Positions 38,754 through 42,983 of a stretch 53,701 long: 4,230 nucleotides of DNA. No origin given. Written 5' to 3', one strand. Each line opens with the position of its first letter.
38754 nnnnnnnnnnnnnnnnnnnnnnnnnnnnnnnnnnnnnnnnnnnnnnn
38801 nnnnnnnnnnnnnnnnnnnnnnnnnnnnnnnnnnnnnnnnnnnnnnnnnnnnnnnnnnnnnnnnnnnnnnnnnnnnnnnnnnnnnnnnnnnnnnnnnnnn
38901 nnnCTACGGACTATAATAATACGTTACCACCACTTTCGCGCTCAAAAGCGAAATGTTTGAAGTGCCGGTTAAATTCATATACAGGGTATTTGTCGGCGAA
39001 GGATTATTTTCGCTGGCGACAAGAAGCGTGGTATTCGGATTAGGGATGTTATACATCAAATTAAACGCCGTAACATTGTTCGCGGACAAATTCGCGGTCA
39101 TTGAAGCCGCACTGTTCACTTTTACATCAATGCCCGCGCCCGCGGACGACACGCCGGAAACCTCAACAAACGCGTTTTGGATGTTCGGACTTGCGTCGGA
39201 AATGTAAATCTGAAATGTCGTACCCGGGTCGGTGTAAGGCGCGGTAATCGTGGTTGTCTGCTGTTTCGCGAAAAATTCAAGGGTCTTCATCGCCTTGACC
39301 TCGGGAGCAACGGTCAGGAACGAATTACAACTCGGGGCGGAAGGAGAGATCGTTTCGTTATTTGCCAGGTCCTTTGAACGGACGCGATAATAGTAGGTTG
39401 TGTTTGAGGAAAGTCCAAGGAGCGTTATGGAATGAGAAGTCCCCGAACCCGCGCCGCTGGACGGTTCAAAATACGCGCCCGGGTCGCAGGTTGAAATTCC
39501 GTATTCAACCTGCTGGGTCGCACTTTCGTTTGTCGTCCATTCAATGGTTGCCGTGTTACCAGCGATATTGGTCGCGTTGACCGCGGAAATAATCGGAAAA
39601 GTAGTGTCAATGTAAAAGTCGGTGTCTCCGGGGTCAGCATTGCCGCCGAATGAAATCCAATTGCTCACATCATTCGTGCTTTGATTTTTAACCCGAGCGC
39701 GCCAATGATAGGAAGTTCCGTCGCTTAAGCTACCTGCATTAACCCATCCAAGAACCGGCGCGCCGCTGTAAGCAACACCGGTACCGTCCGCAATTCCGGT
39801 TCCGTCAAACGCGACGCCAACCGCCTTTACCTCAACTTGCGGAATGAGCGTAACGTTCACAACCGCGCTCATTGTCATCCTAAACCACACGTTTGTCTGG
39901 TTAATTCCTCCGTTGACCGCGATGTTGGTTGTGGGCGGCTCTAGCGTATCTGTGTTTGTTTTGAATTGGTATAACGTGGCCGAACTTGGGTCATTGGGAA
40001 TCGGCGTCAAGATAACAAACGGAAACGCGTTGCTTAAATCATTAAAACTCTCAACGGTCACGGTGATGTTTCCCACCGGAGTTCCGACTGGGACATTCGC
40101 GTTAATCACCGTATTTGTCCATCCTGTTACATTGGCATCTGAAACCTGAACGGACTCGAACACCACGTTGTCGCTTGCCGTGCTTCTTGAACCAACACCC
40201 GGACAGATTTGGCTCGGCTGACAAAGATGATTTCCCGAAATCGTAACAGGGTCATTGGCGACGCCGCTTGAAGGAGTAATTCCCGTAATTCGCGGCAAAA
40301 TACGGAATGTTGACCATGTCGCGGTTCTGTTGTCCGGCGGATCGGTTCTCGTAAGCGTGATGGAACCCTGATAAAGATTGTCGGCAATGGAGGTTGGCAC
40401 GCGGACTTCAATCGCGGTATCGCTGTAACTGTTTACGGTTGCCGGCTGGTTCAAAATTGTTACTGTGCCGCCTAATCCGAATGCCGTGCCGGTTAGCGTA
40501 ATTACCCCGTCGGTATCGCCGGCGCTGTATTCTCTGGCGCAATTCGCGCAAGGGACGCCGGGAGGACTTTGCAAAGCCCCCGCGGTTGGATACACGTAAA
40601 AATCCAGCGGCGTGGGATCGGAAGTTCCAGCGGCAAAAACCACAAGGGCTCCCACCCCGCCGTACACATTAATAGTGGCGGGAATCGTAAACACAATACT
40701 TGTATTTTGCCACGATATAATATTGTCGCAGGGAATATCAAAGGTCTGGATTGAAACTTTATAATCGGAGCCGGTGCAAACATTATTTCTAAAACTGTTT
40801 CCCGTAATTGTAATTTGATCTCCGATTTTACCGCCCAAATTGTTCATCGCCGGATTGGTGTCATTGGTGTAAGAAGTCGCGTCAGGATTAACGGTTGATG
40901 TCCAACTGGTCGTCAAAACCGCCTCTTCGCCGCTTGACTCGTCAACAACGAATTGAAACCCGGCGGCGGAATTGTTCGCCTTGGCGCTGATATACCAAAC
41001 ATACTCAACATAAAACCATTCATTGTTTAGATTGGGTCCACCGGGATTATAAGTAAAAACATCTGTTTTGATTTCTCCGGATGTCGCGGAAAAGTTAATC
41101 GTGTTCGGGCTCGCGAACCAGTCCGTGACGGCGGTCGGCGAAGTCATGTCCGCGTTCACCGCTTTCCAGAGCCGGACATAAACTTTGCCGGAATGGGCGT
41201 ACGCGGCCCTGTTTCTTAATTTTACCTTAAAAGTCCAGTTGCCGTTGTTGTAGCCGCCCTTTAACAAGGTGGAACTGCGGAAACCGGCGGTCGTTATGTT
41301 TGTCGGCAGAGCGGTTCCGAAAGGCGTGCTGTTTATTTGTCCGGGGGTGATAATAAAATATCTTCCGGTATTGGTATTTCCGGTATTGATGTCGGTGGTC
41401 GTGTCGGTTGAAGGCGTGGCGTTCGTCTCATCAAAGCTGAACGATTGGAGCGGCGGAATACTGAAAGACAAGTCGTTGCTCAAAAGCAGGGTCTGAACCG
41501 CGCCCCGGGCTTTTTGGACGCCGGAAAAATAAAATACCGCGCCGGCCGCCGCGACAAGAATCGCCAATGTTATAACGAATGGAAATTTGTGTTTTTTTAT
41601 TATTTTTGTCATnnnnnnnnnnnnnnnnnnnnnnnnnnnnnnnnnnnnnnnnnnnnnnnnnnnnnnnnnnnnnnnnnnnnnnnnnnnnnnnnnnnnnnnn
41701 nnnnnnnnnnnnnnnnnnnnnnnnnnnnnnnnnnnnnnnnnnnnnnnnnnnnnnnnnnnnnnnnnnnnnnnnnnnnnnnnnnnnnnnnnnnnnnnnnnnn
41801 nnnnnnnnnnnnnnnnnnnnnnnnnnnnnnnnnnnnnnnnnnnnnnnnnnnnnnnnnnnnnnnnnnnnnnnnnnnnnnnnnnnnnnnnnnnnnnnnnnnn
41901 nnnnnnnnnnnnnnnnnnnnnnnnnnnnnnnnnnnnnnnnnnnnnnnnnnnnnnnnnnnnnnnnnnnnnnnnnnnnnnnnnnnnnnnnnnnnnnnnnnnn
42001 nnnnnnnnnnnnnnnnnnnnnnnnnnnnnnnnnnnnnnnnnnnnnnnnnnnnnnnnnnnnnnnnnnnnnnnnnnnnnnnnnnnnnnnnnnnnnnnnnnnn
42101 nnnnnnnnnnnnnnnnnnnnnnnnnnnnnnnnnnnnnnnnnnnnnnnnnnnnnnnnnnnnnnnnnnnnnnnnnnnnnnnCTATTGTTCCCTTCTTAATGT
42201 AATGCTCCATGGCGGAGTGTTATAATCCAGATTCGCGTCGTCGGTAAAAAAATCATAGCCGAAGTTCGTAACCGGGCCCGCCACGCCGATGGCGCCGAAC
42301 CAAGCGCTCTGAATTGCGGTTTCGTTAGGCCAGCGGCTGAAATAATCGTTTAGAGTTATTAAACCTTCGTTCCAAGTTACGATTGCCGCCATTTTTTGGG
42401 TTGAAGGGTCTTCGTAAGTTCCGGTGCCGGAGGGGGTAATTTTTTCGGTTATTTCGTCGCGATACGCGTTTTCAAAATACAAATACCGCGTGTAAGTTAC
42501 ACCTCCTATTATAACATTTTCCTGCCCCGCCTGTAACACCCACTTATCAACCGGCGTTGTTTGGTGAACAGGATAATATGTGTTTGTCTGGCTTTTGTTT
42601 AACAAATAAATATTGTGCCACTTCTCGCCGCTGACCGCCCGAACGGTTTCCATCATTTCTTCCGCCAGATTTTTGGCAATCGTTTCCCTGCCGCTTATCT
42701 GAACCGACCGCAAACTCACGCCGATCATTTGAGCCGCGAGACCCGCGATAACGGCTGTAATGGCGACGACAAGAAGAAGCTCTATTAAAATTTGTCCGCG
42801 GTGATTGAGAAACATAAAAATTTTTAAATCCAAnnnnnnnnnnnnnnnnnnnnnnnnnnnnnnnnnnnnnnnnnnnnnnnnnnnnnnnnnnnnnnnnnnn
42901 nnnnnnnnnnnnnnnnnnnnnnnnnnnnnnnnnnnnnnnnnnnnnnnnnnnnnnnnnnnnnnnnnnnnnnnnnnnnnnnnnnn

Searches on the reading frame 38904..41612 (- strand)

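Call 15: search_protein_families(library=pfam, proteins=[window:38904-41612:-], max_evalue=0.001)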
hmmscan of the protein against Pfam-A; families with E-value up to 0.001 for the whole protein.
window:38904-41612:- (902 aa): 4 families
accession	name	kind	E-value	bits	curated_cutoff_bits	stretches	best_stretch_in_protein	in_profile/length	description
PF16656.11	Pur_ac_phosph_N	-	9.2e-12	45.8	30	1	679-748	7-82/93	Purple acid Phosphatase, N-terminal domain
PF01833.30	TIG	-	3.8e-10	40.1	20.9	1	254-334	8-80/84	IPT/TIG domain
PF25788.1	Ig_Rha78A_N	-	0.00032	21.4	27.4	0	679-753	11-90/105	Rha78A-like, N-terminal immunoglobulin domain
PF00041.27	fn3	-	0.00085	19.9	25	0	677-748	5-70/84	Fibronectin type III domain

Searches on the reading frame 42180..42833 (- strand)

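Call 15: search_protein_families(library=pfam, proteins=[window:42180-42833:-], max_evalue=0.001)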
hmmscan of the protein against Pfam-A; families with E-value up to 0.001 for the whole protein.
window:42180-42833:- (217 aa): 1 family
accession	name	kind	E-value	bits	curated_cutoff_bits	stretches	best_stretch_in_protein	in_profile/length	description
PF07963.17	N_methyl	-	0.00057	19.8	21.2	0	10-33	3-26/27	Prokaryotic N-terminal methylation motif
